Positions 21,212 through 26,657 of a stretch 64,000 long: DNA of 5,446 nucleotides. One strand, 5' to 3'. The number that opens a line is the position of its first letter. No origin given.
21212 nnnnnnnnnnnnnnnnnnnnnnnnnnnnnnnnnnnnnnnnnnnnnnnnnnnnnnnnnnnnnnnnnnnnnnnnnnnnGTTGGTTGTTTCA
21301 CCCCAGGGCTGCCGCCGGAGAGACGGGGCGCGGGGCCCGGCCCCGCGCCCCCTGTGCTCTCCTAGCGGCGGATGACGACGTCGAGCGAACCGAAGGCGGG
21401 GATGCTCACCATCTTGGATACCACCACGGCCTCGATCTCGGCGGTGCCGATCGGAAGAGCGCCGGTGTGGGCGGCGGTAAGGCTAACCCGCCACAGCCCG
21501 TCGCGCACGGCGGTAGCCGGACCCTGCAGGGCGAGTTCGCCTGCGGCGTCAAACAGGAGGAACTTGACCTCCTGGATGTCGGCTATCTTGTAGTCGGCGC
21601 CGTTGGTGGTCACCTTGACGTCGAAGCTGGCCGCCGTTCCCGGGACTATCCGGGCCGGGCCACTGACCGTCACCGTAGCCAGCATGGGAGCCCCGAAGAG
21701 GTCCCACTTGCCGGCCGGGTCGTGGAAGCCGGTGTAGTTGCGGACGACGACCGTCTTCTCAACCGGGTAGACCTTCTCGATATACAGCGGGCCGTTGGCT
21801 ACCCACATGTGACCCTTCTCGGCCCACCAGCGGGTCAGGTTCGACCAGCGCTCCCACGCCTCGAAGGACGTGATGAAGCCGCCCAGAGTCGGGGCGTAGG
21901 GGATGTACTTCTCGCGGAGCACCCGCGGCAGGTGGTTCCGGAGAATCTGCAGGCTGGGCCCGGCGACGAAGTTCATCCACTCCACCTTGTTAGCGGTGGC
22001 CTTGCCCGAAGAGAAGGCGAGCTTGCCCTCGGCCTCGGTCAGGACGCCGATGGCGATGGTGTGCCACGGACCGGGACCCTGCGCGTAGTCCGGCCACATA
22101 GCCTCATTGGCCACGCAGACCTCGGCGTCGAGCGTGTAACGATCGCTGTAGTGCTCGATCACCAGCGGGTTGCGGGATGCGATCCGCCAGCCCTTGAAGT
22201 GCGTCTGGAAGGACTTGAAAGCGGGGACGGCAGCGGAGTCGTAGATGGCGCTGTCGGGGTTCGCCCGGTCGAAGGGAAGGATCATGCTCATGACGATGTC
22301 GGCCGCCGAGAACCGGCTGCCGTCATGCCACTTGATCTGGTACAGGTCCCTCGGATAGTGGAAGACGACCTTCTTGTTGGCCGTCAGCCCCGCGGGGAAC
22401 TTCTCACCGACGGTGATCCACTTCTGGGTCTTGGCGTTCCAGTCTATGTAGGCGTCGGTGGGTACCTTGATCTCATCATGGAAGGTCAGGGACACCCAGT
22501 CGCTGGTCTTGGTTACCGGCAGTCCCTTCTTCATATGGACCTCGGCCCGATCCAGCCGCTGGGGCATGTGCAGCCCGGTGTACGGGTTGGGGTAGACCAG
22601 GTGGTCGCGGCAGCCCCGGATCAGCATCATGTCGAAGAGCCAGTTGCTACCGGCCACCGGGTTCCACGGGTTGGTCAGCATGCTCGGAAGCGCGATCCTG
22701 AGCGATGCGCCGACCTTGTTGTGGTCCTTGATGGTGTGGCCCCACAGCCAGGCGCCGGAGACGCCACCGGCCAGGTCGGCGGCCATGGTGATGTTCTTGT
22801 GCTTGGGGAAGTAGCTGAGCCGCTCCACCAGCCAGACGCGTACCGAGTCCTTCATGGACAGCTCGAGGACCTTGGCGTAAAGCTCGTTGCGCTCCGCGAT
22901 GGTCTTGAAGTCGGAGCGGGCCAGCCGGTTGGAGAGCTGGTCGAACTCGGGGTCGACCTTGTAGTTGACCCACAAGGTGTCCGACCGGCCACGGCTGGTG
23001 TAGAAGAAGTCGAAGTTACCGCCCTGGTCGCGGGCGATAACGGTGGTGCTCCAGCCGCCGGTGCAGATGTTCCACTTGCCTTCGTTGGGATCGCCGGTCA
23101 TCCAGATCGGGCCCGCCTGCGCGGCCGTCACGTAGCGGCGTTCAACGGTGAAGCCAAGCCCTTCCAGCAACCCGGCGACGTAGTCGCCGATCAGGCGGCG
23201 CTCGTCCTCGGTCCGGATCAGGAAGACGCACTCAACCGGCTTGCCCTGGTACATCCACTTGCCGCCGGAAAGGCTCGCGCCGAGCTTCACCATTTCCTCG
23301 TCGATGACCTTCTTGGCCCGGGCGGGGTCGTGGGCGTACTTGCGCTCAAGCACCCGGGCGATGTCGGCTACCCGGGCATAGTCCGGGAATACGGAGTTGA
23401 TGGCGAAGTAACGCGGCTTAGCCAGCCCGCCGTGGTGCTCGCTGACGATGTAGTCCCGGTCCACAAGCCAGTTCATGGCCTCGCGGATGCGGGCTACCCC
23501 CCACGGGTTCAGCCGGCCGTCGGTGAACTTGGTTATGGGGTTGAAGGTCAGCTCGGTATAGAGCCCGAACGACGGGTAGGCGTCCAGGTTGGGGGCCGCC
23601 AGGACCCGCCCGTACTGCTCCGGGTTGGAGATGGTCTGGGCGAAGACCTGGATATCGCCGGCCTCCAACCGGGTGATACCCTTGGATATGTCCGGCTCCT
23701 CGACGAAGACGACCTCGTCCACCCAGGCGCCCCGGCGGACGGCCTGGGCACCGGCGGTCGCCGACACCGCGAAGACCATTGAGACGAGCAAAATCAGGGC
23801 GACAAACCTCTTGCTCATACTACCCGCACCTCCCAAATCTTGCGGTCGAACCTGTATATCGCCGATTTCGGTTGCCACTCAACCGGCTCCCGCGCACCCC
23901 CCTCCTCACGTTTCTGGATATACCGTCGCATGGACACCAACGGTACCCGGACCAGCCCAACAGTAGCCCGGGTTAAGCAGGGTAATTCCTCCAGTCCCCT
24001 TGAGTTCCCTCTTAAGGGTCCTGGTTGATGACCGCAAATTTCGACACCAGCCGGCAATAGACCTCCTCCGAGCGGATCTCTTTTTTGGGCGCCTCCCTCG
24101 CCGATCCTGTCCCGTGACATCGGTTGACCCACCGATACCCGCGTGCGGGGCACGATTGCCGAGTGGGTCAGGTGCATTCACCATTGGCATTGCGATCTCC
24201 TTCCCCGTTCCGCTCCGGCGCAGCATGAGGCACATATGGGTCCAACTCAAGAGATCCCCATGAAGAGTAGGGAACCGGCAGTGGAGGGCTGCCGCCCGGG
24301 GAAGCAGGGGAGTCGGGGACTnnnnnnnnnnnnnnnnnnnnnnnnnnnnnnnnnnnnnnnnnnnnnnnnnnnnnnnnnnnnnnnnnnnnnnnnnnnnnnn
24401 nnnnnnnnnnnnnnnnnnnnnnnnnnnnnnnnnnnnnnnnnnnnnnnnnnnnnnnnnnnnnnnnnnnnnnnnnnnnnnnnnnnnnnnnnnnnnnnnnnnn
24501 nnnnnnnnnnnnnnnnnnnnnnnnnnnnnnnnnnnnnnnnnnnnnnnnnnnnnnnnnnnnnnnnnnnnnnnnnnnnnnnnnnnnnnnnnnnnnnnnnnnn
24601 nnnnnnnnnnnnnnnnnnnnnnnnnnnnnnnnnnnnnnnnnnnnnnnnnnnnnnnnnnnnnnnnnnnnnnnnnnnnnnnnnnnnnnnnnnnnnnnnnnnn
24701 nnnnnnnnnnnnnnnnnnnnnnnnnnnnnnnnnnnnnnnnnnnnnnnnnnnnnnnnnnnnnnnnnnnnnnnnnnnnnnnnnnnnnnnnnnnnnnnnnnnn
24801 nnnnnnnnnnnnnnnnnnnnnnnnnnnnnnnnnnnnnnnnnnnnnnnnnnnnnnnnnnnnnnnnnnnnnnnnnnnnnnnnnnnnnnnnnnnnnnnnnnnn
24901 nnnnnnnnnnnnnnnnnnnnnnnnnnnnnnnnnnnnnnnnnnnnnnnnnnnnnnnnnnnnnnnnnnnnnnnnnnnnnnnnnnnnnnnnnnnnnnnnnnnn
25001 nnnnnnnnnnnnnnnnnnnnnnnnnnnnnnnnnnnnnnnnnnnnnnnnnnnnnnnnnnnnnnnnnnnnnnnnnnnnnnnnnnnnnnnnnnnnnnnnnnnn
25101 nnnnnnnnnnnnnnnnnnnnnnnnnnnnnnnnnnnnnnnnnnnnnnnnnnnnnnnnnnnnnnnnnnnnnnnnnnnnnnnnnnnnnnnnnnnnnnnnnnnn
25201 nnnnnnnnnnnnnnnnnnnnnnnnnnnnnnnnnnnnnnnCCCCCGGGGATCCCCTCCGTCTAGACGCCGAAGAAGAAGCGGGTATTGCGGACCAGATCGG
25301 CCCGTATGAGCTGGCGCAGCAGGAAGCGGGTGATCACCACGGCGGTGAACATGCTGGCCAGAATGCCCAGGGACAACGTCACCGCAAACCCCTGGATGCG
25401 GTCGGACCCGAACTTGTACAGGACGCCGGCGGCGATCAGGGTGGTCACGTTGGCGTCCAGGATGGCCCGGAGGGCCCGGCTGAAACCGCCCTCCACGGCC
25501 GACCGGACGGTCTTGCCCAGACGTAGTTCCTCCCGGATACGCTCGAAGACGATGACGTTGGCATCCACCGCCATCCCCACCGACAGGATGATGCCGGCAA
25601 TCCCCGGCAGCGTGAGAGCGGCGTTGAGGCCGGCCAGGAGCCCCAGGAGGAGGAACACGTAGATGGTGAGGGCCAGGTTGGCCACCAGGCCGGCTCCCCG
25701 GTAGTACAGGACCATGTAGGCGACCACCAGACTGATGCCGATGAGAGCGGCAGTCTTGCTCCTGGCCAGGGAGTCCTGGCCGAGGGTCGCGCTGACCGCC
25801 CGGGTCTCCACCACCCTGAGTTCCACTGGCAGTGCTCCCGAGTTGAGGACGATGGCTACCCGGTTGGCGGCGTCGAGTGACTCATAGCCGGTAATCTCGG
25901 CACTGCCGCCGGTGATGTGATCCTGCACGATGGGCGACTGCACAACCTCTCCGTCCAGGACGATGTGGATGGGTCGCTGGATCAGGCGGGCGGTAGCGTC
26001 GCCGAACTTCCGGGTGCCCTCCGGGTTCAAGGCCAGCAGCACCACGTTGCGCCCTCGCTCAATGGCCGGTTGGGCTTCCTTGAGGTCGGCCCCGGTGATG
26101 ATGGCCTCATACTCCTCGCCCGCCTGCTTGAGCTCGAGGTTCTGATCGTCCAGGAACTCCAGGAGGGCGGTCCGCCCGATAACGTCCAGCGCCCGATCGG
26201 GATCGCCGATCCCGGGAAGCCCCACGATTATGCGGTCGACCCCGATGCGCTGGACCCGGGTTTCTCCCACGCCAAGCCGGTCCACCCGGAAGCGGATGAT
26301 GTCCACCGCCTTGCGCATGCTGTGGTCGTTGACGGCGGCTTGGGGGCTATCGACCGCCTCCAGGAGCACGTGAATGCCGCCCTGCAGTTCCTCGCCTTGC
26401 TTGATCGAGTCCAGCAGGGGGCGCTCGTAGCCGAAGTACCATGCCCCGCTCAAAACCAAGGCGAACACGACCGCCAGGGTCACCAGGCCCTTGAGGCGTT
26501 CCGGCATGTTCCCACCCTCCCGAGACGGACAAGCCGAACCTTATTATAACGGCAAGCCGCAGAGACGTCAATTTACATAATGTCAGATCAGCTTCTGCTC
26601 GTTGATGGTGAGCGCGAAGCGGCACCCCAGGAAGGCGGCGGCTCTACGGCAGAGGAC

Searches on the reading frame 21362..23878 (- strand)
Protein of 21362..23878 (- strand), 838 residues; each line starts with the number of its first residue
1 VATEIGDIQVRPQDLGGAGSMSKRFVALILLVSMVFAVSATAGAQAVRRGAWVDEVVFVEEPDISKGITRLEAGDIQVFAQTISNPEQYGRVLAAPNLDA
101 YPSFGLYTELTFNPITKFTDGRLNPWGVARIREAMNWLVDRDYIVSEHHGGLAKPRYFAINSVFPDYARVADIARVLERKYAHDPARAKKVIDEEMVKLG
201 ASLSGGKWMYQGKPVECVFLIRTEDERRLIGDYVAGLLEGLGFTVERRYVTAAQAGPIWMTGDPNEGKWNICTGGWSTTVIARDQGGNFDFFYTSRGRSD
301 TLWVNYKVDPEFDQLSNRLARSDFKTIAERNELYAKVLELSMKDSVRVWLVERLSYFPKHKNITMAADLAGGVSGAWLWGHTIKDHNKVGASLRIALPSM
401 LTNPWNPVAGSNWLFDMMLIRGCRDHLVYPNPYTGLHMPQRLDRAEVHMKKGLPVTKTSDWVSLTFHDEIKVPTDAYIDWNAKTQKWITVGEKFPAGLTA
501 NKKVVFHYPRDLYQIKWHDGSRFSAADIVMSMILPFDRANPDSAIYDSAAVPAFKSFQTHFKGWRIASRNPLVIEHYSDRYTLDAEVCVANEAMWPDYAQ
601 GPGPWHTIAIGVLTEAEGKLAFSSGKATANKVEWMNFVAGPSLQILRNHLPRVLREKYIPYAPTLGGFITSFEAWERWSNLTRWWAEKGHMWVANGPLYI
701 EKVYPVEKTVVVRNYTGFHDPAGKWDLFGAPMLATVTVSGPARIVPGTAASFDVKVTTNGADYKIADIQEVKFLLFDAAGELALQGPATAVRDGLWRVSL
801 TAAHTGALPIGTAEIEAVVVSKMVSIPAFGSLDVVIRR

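Call 55: search_protein_families(library=pfam, proteins=[window:21362-23878:-], max_evalue=0.00001)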
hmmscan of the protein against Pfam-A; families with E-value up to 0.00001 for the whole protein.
window:21362-23878:- (838 aa): 1 family
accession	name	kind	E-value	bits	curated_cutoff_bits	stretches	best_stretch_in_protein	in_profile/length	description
PF00496.27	SBP_bac_5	-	8.7e-19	68.3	32.4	1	51-281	146-351/368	Bacterial extracellular solute-binding proteins, family 5 Middle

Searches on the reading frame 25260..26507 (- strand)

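Call 55: search_protein_families(library=pfam, proteins=[window:25260-26507:-], max_evalue=0.00001)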
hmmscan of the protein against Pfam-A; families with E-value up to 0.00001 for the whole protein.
window:25260-26507:- (415 aa): 4 families
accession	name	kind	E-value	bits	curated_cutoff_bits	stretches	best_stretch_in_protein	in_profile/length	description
PF22599.2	SecDF_P1_head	-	2.5e-26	92.2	27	1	133-228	17-114/114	SecDF, P1 head subdomain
PF21760.3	SecD_1st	-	1.1e-19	70.1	27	1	64-120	1-57/60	Protein translocase subunit SecDF, P1 domain, N-terminal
PF02355.23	SecD_SecF_C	-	1.4e-15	57.7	20.5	1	231-400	14-186/189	Protein export membrane protein SecD/SecF, C-terminal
PF03176.21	MMPL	-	1.1e-06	28.3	20.5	1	255-390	150-292/333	MMPL family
